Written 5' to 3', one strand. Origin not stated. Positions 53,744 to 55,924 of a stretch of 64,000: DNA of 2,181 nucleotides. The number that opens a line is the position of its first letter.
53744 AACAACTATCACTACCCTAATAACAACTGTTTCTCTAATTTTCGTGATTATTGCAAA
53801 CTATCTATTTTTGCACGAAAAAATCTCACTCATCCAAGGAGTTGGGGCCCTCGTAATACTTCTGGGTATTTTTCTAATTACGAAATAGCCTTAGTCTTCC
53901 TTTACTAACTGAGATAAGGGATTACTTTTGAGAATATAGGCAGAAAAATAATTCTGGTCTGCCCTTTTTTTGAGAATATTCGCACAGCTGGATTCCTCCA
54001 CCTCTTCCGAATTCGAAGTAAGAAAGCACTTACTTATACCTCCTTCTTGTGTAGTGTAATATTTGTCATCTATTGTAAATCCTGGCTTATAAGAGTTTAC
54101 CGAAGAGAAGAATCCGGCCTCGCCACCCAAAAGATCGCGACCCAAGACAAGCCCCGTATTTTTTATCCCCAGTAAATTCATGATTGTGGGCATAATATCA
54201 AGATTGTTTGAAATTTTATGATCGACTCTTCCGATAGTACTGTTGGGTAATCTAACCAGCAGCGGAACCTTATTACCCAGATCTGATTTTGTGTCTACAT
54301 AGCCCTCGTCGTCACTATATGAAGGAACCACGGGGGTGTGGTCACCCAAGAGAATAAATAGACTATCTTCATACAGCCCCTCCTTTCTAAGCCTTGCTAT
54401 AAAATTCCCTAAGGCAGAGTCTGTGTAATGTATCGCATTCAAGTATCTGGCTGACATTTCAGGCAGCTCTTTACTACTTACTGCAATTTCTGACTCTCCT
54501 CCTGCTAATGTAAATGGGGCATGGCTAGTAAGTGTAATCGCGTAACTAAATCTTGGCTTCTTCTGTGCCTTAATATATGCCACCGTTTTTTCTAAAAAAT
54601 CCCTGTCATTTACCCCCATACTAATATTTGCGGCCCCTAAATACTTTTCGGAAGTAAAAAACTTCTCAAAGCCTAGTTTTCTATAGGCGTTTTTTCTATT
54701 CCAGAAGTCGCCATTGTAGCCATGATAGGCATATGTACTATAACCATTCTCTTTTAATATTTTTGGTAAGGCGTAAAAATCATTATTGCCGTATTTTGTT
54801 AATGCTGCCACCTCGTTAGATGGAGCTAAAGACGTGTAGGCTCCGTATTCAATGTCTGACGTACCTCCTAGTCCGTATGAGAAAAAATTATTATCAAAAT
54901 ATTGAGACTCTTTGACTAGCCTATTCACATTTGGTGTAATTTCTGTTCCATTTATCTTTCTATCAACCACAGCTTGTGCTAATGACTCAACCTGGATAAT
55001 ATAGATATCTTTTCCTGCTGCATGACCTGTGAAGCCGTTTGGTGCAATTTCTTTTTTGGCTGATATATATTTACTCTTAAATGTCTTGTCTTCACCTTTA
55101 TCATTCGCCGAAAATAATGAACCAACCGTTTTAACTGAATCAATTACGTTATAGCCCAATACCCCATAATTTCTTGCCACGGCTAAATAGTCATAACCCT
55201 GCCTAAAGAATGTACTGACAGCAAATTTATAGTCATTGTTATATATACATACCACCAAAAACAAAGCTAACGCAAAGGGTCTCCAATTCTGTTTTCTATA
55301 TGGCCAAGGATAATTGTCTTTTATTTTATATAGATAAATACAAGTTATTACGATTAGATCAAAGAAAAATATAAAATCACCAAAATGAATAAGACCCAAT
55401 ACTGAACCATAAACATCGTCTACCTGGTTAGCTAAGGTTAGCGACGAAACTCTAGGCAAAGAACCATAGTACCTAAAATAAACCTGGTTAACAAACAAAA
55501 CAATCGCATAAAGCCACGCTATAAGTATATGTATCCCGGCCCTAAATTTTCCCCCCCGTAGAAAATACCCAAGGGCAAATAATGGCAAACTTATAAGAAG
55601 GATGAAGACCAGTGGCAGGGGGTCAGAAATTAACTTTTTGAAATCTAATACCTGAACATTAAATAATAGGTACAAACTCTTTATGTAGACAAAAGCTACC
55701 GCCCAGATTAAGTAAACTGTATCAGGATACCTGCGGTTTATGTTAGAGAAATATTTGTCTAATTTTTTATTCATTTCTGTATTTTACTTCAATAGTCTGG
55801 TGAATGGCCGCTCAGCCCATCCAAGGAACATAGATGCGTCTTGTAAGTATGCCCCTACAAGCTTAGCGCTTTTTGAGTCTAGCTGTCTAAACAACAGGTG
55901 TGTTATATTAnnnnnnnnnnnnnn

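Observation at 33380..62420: ABC-transporter-dependent glycopolymer pathway combining UDP-L-FucNAc synthesis, TagA/WecA-type priming, Gtr-like periplasmic glycosylation and an LtaS-like transferase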

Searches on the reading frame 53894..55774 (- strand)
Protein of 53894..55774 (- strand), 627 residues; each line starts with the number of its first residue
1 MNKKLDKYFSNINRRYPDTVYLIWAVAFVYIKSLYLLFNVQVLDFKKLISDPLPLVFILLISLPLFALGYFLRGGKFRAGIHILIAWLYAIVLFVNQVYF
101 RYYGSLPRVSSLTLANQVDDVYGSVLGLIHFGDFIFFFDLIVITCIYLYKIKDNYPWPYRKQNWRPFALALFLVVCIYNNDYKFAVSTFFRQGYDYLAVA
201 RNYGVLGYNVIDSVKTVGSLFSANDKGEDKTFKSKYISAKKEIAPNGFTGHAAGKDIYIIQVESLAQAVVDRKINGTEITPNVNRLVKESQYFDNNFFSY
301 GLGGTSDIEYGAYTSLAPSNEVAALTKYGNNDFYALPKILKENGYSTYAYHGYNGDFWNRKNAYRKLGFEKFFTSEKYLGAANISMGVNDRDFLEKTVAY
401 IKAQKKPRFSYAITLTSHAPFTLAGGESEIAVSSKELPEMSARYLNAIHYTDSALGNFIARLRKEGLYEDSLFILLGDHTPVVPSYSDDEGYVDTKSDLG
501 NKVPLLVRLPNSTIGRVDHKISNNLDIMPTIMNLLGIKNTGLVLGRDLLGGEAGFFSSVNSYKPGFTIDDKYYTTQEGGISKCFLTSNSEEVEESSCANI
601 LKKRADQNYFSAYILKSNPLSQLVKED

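Call 5: search_protein_families(library=pfam, proteins=[window:53894-55774:-], max_evalue=0.001)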
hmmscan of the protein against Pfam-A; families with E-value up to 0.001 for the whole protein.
window:53894-55774:- (627 aa): 1 family
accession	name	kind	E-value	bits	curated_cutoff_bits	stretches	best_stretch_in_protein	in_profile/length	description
PF00884.28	Sulfatase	-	2.5e-43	149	25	1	257-537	3-301/301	Sulfatase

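Call 6: search_protein_families(library=ncbifam, proteins=[window:53894-55774:-], max_evalue=0.001)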
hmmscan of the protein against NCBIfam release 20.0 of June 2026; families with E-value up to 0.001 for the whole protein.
window:53894-55774:- (627 aa): 7 families
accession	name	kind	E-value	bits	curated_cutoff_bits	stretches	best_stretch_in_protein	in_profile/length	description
NF053595.1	LptchSynLtaSGpos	equivalog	1.9e-82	277.8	970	1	22-607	5-592/626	lipoteichoic acid synthase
NF045661.1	HdlasePehA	equivalog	5.6e-11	41.7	900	1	402-549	242-389/506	phosphoric/sulfuric ester hydrolase PehA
TIGR03417.1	chol_sulfatase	equivalog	1.5e-08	34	433.45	1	433-541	244-350/500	choline-sulfatase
NF009027.0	PRK12363.1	equivalog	1.9e-08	33.4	572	1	256-560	158-467/703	phosphoglycerol transferase I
NF010322.0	PRK13759.1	equivalog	1.4e-06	27.1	481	1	432-548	258-376/486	arylsulfatase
NF003000.0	PRK03776.1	equivalog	5.3e-06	24.7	574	1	191-551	107-460/763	phosphatidylglycerol--membrane-oligosaccharide glycerophosphotransferase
NF038282.1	LapC_YejM_PbgA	exception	3.5e-05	22.3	825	1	434-539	404-505/584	LPS biosynthesis-modulating metalloenzyme YejM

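Call 15: find_encoding_contigs(protein=window:53894-55774:-, flank=10000, max_places=6)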
Protein window:53894-55774:- (627 aa): no gene with exactly this product is on record in the collection.

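Call 16: search_solved_structures(query=window:53894-55774:-, max_evalue=0.001)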
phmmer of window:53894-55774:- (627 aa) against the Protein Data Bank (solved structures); distinct sequences matched with E-value up to 0.001: 28.
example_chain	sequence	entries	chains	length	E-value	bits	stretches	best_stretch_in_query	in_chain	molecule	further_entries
2w8d_A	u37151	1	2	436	4.8e-47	164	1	229-579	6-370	PROCESSED GLYCEROL PHOSPHATE LIPOTEICHOIC ACID SYNTHASE 2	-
4uop_A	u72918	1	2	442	1.8e-43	152.1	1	235-567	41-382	LIPOTEICHOIC ACID PRIMASE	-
4uoo_A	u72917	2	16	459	3.2e-43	151.3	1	222-552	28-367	LIPOTEICHOIC ACID SYNTHASE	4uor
2w5q_A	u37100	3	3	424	5.2e-41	144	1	238-550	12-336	PROCESSED GLYCEROL PHOSPHATE LIPOTEICHOIC ACID SYNTHASE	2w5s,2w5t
2w5r_A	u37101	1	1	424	2.5e-40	141.8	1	238-550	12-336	PROCESSED GLYCEROL PHOSPHATE LIPOTEICHOIC ACID SYNTHASE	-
3lxq_A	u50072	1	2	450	3.5e-26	95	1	249-549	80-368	Uncharacterized protein VP1736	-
4upk_A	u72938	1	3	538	4.5e-09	38.5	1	406-548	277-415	PHOSPHONATE MONOESTER HYDROLASE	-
6hhm_A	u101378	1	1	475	1.4e-08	36.9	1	392-539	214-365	Arylsulfatase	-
5wcx_A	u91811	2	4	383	2.4e-08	36.1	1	258-483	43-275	Phosphoglycerol transferase GacH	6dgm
5u9z_A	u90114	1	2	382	2.5e-08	36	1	258-483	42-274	PHOSPHOGLYCEROL TRANSFERASE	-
9bes_B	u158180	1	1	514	1.6e-07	33.4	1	280-551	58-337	S1_8A Sulfatase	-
9bb9_A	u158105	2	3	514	2.1e-07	33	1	280-551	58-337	S1_8A sulfatase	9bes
2vqr_A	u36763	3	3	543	3e-06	29.2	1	403-540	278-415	PUTATIVE SULFATASE | Multifunctional alkaline phosphatase superfamily protein pRL90232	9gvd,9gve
2w8s_A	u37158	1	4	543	3.2e-06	29.1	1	428-549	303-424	PHOSPHONATE MONOESTER HYDROLASE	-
9bba_A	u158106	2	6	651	5.2e-06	28.4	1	441-571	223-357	S1_8C sulfatase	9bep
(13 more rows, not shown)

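Call 19: find_homologous_proteins(query=window:53894-55774:-, max_evalue=1e-20)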
Query window:53894-55774:- (627 aa): 83 proteins with E <= 1e-20 among 8000 candidates.
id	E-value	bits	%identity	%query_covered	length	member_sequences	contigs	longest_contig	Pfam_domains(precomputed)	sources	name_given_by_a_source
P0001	0.0e+0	1419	100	100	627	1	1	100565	PF00884.29,PF27449.1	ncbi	-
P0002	5.3e-106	374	38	78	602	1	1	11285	PF00884.29,PF27449.1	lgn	-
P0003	8.9e-103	363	39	73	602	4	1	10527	PF00884.29,PF27449.1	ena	-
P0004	3.3e-95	338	36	73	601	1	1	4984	PF00884.29,PF27449.1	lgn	-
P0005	3.4e-95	338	34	94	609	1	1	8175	PF00884.29,PF27449.1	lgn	-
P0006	6.2e-93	330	36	78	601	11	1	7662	PF00884.29,PF27449.1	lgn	-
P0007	1.5e-92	329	35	91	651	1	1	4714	PF00884.29,PF27449.1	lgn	-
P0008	8.9e-90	320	35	76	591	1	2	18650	PF00884.29,PF27449.1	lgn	-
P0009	2.1e-83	299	34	75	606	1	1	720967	PF00884.29,PF27449.1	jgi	-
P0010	6.5e-83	297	36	79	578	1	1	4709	PF00884.29,PF27449.1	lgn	-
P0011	4.4e-77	278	31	94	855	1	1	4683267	PF01663.28,PF00884.29,PF27449.1,PF03009.24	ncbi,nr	ncbi:sulfatase-like hydrolase/transferase [Clostridiaceae bacterium M8S5]|nr:sulfatase-like hydrolas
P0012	2.3e-66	243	32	75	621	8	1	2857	PF00884.29,PF27449.1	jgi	-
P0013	7.5e-66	241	31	84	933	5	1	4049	PF00884.29,PF27449.1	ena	-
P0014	1.5e-65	240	29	90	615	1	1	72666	PF00884.29,PF27449.1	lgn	-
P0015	5.3e-64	235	31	86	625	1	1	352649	PF00884.29,PF27449.1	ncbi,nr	ncbi:MAG: LTA synthase family protein [Clostridia bacterium]|nr:LTA synthase family protein [Clostri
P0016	1.2e-63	234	29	88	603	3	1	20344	PF00884.29,PF27449.1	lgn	-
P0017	1.6e-63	233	30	90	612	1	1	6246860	PF01663.28,PF00884.29,PF27449.1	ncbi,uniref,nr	ncbi:LTA synthase family protein [Vallitalea pronyensis]|uniref:LTA synthase family protein n=1 Tax=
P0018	2.7e-63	233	28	96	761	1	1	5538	PF00395.26,PF00884.29,PF27449.1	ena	-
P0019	3.5e-63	232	28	93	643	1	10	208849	PF01663.28,PF00884.29,PF27449.1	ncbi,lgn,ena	-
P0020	4.0e-62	229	32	76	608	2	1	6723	PF00884.29,PF27449.1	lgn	-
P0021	8.4e-62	228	31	80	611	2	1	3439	PF00884.29,PF27449.1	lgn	-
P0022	1.7e-61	227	35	61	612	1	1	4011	PF00884.29,PF27449.1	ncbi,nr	ncbi:MAG: LTA synthase family protein [Vallitaleaceae bacterium]|nr:LTA synthase family protein [Val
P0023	2.8e-61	226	28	83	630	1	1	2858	PF00884.29,PF27449.1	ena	-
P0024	2.9e-61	226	28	100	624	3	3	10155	PF00884.29,PF27449.1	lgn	-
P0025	5.6e-61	225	28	97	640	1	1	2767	PF00884.29,PF27449.1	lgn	-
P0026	8.9e-61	224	28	81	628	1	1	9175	PF00884.29,PF27449.1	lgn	-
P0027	1.4e-60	224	30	77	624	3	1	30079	PF00884.29,PF27449.1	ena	-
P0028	1.7e-60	223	29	94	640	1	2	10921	PF01663.28,PF00884.29,PF27449.1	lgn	-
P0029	2.8e-60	223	29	83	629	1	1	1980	PF00884.29,PF27449.1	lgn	-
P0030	5.9e-60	222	30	77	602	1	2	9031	PF00884.29,PF27449.1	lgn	-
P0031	8.9e-60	221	29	83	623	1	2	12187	PF00884.29,PF27449.1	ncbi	-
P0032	1.0e-59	221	29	87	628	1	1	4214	PF00884.29,PF27449.1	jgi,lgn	-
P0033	1.3e-59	220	32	84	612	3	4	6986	PF00884.29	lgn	-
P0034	5.9e-59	218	27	87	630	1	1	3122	PF00884.29,PF27449.1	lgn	-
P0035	2.1e-58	216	29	82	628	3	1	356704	PF00884.29,PF27449.1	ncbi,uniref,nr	ncbi:LTA synthase family protein [Desulfosporosinus nitroreducens]|uniref:LTA synthase family protei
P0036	2.3e-58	216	32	78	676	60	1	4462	PF00884.29,PF27449.1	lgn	-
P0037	4.3e-58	215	31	78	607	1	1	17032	PF00884.29,PF27449.1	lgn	-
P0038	5.7e-58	215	28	96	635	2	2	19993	PF00884.29,PF27449.1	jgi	jgi:phosphoglycerol transferase MdoB-like AlkP superfamily enzyme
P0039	1.2e-57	214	29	94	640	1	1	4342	PF01663.28,PF00884.29,PF27449.1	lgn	-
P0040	2.6e-57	213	29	80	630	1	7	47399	PF00884.29,PF27449.1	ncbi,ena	-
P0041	5.3e-57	212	29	80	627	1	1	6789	PF00884.29,PF27449.1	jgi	jgi:phosphoglycerol transferase MdoB-like AlkP superfamily enzyme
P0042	3.4e-56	209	27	80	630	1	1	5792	PF00884.29,PF27449.1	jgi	-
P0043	6.2e-56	208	29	80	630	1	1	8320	PF00884.29,PF27449.1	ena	-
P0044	7.8e-56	208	29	81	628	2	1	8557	PF00884.29,PF27449.1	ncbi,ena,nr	ncbi:MAG TPA: LTA synthase family protein [Desulfosporosinus sp.]|nr:LTA synthase family protein [De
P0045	1.3e-55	207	28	83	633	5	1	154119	PF00884.29,PF27449.1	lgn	-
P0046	1.9e-55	207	26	89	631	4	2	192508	PF00884.29,PF27449.1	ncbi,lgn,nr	ncbi:MAG TPA: LTA synthase family protein [Desulfosporosinus sp.]|nr:LTA synthase family protein [De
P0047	5.8e-55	205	35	53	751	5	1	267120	PF00884.29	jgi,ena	-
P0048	3.7e-54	202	28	85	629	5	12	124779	PF00884.29,PF27449.1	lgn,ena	-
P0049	1.1e-53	201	27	94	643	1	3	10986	PF00884.29,PF27449.1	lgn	-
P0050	4.4e-53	199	30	91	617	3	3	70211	PF00884.29,PF27449.1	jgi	-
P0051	2.0e-52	197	29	85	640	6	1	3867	PF00884.29,PF27449.1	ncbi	ncbi:MAG: LTA synthase family protein [Ignavibacteria bacterium]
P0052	7.2e-52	195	29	80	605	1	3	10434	PF00884.29,PF27449.1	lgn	-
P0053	2.2e-51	193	28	86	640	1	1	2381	PF00884.29,PF27449.1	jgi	jgi:lipoteichoic acid synthase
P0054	3.6e-51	193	29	80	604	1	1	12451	PF00884.29,PF27449.1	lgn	-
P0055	3.8e-51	192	32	72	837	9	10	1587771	PF00884.29,PF27449.1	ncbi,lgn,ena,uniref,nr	ncbi:Lipoteichoic acid synthase [Aedoeadaptatus ivorii]|uniref:Lipoteichoic acid synthase n=1 Tax=Ae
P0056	6.9e-51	192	34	56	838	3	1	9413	PF00884.29,PF27449.1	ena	-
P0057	7.0e-51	192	28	92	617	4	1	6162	PF00884.29,PF27449.1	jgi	jgi:lipoteichoic acid synthase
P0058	8.0e-51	191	28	84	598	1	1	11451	PF00884.29,PF27449.1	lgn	-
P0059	7.9e-50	188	28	86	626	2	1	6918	PF00884.29,PF27449.1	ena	-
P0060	1.1e-49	188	27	89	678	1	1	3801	PF01663.28,PF00884.29,PF27449.1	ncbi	-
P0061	1.9e-49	187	32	58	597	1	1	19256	PF00884.29,PF27449.1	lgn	-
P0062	2.8e-49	186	32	57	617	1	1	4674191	PF00884.29,PF27449.1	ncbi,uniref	ncbi:LTA synthase family protein [Sporosarcina psychrophila]|uniref:LTA synthase family protein n=1 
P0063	1.1e-48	184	31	56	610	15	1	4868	PF00884.29,PF27449.1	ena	-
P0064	9.2e-48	181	29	88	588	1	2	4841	PF00884.29,PF27449.1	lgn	-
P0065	9.4e-48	181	31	57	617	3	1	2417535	PF00884.29,PF27449.1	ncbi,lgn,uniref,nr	ncbi:LTA synthase family protein [Sporosarcina sp. JAI121]|uniref:LTA synthase family protein n=1 Ta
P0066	1.3e-47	181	26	88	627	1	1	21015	PF00884.29,PF27449.1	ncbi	-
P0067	4.4e-47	179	32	57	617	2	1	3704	PF00884.29,PF27449.1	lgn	-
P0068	1.6e-45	174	27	73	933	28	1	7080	PF16158.12,PF00884.29,PF27449.1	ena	-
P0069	1.9e-45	174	25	84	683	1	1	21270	PF00884.29,PF27449.1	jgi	jgi:lipoteichoic acid synthase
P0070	3.0e-45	173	27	64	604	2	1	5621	PF00884.29,PF27449.1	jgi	-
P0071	1.5e-44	171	27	85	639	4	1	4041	PF00884.29,PF27449.1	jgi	-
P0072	3.2e-44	170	31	57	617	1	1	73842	PF00884.29,PF27449.1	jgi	-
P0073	1.4e-43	167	27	87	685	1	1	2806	PF01663.28,PF00884.29,PF27449.1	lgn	-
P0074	3.3e-43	166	29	68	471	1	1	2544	PF00884.29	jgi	-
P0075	6.1e-43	165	32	52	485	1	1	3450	PF00884.29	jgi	jgi:phosphoglycerol transferase MdoB-like AlkP superfamily enzyme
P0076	6.5e-43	165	26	72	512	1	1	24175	PF01663.28,PF00884.29,PF27449.1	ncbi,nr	ncbi:MAG: LTA synthase family protein [Clostridiaceae bacterium]|nr:LTA synthase family protein [Clo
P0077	1.5e-40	157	30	58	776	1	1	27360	PF00884.29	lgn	-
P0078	2.9e-40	157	32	50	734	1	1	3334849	PF00884.29,PF27449.1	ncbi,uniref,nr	ncbi:LTA synthase family protein [Aminipila butyrica]|uniref:LTA synthase family protein n=1 Tax=Ami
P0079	1.0e-37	148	25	87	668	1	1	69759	PF00884.29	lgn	-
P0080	1.8e-36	144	31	47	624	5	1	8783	PF00884.29,PF27449.1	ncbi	-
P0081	1.4e-35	141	30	56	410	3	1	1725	PF00884.29,PF27449.1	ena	-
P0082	3.8e-34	136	27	75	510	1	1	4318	PF00884.29,PF27449.1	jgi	jgi:hypothetical protein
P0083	3.1e-33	133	27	77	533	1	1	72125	PF00884.29,PF27449.1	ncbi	-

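Call 20: list_cluster_members(proteins=[P0001, P0002, P0003, P0009])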
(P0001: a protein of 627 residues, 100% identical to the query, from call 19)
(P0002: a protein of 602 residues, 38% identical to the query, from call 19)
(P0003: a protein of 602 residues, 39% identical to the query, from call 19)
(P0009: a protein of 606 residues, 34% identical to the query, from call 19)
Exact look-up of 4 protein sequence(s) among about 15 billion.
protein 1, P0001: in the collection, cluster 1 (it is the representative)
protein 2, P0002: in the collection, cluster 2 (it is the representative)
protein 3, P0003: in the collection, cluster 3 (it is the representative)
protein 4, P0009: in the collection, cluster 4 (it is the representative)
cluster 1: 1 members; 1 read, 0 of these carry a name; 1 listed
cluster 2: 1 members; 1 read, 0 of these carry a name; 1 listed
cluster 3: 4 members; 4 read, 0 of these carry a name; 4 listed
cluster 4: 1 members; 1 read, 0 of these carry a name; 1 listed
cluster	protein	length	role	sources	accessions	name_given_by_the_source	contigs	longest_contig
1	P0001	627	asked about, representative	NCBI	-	-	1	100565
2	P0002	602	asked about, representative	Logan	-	-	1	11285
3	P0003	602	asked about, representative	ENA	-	-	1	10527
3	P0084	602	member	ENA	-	-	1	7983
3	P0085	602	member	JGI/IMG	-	-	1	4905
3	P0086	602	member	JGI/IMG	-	-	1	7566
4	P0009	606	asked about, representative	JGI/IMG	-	-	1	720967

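Call 21: find_encoding_contigs(protein=P0009, flank=10000, max_places=3)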
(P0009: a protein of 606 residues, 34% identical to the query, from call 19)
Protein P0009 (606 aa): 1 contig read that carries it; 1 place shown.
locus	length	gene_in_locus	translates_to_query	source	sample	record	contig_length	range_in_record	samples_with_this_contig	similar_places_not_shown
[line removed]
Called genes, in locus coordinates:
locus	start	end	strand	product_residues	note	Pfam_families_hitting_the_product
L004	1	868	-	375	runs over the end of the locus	-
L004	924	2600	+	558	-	PF09972:DUF2207, PF20990:DUF2207_C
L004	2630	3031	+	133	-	PF09945:DUF2177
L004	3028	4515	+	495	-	PF11074:DUF2779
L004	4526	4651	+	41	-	PF06397:Desulfoferrod_N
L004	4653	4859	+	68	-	-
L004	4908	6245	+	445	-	PF01225:Mur_ligase, PF08245:Mur_ligase_M, PF02875:Mur_ligase_C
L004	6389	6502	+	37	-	-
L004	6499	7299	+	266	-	PF00188:CAP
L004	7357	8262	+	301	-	PF00890:FAD_binding_2 (faint), PF03486:HI0933_like (faint), PF07992:Pyr_redox_2, PF13738:Pyr_redox_3, PF00070:Pyr_redox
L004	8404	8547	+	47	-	PF18930:DUF5679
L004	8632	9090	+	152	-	-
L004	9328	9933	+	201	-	PF13347:MFS_2 (weak), PF07690:MFS_1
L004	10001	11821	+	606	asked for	PF27449:LtaS_N, PF00884:Sulfatase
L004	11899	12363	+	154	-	-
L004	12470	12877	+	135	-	PF11969:DcpS_C, PF01230:HIT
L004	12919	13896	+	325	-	PF00768:Peptidase_S11, PF02113:Peptidase_S13 (faint), PF13354:Beta-lactamase2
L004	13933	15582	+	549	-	PF13188:PAS_8 (faint), PF00989:PAS, PF08448:PAS_4, PF13426:PAS_9, PF00512:HisKA, PF02518:HATPase_c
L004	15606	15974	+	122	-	PF00072:Response_reg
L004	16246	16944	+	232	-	PF02616:SMC_ScpA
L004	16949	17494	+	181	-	PF04079:SMC_ScpB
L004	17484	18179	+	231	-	PF01479:S4, PF00849:PseudoU_synth_2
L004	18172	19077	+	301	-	PF00768:Peptidase_S11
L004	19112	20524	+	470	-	PF00005:ABC_tran (faint), PF00009:GTP_EFTU, PF01926:MMR_HSR1, PF02421:FeoB_N, PF00009:GTP_EFTU, PF01926:MMR_HSR1, PF02421:FeoB_N, PF14714:KH_dom-like, +6 more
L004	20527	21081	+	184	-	PF01195:Pept_tRNA_hydro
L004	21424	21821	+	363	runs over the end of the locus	PF02481:DNA_processg_A, PF17782:WHD_DprA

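Call 22: find_encoding_contigs(protein=P0002, flank=10000, max_places=3)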
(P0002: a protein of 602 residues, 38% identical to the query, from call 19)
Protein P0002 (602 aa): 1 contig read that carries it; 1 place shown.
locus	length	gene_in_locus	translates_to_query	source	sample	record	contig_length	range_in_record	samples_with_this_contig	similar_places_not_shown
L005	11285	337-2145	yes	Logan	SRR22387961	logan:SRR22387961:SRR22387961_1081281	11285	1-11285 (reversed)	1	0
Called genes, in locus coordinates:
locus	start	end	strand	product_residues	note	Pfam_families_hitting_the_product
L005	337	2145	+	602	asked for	PF27449:LtaS_N, PF00884:Sulfatase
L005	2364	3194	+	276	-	-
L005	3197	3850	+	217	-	-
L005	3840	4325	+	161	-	PF00213:OSCP (weak)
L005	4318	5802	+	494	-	PF00006:ATP-synt_ab, PF00306:ATP-synt_ab_C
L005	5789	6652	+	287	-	PF00231:ATP-synt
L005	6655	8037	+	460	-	PF00006:ATP-synt_ab, PF22919:ATP-synt_VA_C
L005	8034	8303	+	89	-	PF02823:ATP-synt_DE_N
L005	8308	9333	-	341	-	-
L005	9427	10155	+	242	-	-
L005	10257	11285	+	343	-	?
